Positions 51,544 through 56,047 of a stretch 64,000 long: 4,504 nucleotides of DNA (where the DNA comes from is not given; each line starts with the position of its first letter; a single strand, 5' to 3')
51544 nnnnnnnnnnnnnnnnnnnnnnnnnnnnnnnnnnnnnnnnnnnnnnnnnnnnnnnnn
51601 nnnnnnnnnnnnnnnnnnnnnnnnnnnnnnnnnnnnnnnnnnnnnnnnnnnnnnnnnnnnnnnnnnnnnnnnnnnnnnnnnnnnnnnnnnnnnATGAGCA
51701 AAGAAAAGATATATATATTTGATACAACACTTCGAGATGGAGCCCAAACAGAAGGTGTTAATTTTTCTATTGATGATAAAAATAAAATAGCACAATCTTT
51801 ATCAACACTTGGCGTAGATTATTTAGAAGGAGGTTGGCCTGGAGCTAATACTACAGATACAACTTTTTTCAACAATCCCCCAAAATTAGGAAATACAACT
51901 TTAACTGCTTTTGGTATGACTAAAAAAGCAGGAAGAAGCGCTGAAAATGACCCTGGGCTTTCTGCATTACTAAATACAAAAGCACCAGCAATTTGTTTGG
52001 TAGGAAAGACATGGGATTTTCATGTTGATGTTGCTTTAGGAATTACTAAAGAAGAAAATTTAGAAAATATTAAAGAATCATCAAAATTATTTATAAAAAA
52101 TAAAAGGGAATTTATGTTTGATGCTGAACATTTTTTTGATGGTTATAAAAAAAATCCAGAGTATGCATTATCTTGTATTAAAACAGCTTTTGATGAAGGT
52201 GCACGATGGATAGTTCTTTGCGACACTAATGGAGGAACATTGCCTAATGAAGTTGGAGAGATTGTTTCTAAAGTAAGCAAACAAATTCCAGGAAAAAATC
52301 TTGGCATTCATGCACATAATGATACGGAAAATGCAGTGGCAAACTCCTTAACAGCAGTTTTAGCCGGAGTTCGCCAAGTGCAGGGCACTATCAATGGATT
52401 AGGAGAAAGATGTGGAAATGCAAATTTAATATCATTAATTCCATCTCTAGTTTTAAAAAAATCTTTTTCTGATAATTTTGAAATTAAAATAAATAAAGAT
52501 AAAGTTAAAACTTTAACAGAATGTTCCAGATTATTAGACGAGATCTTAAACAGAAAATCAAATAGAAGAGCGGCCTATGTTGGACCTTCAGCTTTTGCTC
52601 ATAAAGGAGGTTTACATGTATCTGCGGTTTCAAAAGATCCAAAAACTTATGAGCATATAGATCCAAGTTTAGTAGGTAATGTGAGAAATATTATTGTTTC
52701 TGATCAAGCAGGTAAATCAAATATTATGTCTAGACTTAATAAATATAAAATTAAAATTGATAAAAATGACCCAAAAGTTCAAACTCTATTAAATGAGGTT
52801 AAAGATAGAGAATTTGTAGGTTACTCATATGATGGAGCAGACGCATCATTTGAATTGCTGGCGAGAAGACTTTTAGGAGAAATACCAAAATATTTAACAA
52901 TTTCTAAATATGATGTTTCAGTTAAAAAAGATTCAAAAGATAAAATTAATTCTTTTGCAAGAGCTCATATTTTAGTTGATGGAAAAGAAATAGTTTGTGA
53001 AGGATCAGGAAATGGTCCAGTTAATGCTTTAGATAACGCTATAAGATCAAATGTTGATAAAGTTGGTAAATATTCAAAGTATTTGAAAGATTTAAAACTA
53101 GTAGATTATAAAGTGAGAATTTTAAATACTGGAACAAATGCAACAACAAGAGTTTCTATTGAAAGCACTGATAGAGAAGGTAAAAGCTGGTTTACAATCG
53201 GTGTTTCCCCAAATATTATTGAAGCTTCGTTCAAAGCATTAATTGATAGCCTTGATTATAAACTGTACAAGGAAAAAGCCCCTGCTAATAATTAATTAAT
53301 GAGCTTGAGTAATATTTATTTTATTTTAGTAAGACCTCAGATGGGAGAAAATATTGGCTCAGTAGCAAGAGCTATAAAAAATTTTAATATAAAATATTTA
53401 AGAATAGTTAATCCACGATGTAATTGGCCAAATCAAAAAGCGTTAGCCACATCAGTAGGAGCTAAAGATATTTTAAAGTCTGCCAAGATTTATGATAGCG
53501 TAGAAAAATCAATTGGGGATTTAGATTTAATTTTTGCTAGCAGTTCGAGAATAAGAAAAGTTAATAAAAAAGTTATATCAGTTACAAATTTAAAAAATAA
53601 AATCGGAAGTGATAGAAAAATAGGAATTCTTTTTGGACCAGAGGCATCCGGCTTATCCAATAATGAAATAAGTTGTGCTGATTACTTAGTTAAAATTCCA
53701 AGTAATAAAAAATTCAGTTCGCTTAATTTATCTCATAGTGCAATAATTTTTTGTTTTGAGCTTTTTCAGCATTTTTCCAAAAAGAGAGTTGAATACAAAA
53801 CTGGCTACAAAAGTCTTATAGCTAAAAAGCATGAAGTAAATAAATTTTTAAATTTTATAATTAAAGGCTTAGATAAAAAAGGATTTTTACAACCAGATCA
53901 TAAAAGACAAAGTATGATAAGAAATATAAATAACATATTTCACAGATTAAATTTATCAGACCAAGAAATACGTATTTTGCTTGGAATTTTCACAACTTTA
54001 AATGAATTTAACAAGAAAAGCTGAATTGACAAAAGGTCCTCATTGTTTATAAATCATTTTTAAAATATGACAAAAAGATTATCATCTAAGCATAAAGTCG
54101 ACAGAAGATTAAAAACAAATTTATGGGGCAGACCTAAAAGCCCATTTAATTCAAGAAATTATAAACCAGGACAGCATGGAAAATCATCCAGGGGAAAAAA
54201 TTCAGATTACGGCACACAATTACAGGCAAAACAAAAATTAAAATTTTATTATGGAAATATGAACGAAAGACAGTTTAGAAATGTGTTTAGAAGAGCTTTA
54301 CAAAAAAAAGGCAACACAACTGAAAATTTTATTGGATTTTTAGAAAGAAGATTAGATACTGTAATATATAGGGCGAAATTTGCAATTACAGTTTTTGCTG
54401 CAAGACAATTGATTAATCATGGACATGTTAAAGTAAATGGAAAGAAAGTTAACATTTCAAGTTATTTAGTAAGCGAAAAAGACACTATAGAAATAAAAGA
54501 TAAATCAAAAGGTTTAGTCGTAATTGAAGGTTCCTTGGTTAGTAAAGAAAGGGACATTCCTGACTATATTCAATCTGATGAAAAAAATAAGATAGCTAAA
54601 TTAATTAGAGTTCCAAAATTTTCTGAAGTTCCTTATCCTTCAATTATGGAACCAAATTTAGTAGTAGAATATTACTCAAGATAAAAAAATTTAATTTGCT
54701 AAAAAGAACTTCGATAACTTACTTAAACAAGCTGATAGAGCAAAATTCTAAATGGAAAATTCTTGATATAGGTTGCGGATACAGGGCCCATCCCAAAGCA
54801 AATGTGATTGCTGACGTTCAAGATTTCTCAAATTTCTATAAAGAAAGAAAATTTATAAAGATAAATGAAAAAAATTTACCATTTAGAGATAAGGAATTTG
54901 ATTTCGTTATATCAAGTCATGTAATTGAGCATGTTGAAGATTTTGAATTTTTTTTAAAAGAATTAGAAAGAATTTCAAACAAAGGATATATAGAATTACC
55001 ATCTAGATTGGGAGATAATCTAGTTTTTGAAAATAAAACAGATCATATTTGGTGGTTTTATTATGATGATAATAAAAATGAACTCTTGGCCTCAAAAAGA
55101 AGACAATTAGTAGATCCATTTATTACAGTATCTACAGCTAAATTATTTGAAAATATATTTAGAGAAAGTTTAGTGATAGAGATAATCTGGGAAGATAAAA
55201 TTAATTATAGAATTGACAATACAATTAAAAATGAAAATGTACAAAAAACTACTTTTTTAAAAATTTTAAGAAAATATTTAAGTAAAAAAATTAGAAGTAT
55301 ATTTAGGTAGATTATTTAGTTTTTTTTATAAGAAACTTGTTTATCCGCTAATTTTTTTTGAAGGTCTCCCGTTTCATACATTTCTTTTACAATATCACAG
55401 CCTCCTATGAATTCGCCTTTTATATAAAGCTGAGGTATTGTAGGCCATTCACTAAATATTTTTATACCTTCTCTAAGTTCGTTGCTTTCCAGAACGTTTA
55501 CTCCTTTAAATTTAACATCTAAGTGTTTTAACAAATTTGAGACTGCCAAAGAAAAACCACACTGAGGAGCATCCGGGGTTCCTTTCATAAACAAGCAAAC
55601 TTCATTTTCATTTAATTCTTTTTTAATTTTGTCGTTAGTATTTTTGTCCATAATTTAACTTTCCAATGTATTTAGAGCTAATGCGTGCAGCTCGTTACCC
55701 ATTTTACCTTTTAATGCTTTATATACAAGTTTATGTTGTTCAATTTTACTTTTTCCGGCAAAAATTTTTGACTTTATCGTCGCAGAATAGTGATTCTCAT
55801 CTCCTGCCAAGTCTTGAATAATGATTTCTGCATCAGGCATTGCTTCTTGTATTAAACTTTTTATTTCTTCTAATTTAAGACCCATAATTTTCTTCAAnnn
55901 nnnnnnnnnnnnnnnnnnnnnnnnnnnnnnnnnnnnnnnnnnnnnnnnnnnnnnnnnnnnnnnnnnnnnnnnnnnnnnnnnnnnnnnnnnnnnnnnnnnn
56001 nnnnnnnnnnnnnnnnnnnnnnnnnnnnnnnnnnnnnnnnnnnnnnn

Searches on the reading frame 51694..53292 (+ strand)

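Call 42: search_protein_families(library=pfam, proteins=[window:51694-53292:+], max_evalue=0.00001)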
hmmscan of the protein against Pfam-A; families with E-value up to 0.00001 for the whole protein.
window:51694-53292:+ (533 aa): 3 families
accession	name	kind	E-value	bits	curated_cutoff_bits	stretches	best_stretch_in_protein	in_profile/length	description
PF00682.25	HMGL-like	-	2e-44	152.4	29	1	5-256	1-243/260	HMGL-like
PF08502.15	LeuA_dimer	-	4.8e-25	88.4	24.9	1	382-523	3-130/131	LeuA allosteric (dimerisation) domain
PF22617.1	HCS_D2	-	2.1e-15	57.3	27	1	296-371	2-76/82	Homocitrate synthase post-HMGL domain-like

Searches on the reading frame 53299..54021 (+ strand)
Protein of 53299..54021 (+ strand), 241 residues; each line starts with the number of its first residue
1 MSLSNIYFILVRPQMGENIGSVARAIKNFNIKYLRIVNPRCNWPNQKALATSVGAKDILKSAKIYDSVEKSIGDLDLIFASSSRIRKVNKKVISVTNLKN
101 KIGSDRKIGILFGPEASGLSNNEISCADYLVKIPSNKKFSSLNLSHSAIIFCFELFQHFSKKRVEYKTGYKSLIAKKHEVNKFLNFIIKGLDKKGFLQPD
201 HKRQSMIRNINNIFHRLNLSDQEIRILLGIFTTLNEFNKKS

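Call 42: search_protein_families(library=pfam, proteins=[window:53299-54021:+], max_evalue=0.00001)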
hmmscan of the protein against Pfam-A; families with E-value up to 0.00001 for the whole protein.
window:53299-54021:+ (241 aa): 1 family
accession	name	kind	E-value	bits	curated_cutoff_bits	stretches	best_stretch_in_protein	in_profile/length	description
PF00588.24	SpoU_methylase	-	6.5e-26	91.6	29.7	1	6-153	2-142/142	SpoU rRNA Methylase family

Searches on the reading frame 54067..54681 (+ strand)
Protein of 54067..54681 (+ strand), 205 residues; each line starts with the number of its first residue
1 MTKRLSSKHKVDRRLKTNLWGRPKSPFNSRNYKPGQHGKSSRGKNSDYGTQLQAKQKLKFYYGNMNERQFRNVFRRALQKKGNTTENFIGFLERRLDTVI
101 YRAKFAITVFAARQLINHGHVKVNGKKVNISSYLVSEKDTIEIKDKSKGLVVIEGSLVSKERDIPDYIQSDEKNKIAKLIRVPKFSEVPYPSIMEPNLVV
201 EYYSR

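Call 42: search_protein_families(library=pfam, proteins=[window:54067-54681:+], max_evalue=0.00001)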
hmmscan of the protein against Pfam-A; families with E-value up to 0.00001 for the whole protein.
window:54067-54681:+ (205 aa): 2 families
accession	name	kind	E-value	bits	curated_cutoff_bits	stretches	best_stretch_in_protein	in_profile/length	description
PF00163.24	Ribosomal_S4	-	2.3e-24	86.4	23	1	6-93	4-95/95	Ribosomal protein S4/S9 N-terminal domain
PF01479.30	S4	-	1.4e-19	69.9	22.8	1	94-141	1-48/48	S4 domain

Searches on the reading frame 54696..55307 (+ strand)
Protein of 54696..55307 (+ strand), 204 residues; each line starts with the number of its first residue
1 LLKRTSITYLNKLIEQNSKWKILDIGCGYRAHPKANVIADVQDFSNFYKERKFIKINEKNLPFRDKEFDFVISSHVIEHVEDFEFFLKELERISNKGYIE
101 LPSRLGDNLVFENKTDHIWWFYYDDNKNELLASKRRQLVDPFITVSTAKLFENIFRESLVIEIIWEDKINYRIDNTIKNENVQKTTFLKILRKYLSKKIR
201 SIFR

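Call 42: search_protein_families(library=pfam, proteins=[window:54696-55307:+], max_evalue=0.00001)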
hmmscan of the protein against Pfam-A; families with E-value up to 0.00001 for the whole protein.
window:54696-55307:+ (204 aa): 2 families
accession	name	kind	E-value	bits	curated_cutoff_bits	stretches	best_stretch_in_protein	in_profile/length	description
PF08241.18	Methyltransf_11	-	6e-10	40.1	21.2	1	51-96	44-89/95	Methyltransferase domain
PF13489.12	Methyltransf_23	-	1e-06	29.1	27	1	16-104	20-119/164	Methyltransferase domain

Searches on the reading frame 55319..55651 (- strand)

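Call 42: search_protein_families(library=pfam, proteins=[window:55319-55651:-], max_evalue=0.00001)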
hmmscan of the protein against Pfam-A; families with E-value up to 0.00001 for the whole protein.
window:55319-55651:- (111 aa): 1 family
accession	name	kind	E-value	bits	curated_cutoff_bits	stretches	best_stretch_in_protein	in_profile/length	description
PF00462.30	Glutaredoxin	-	5.3e-18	65.4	22.9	1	18-82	1-60/60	Glutaredoxin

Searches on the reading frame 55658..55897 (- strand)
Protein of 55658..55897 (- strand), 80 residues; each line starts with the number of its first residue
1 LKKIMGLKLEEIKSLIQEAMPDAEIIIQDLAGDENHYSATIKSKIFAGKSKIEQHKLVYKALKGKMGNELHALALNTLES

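Call 42: search_protein_families(library=pfam, proteins=[window:55658-55897:-], max_evalue=0.00001)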
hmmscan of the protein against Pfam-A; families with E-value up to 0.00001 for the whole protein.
window:55658-55897:- (80 aa): 1 family
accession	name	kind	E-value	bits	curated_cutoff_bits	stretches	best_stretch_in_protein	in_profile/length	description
PF01722.23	BolA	-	8.1e-14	52.1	25.7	1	31-78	25-72/76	BolA-like protein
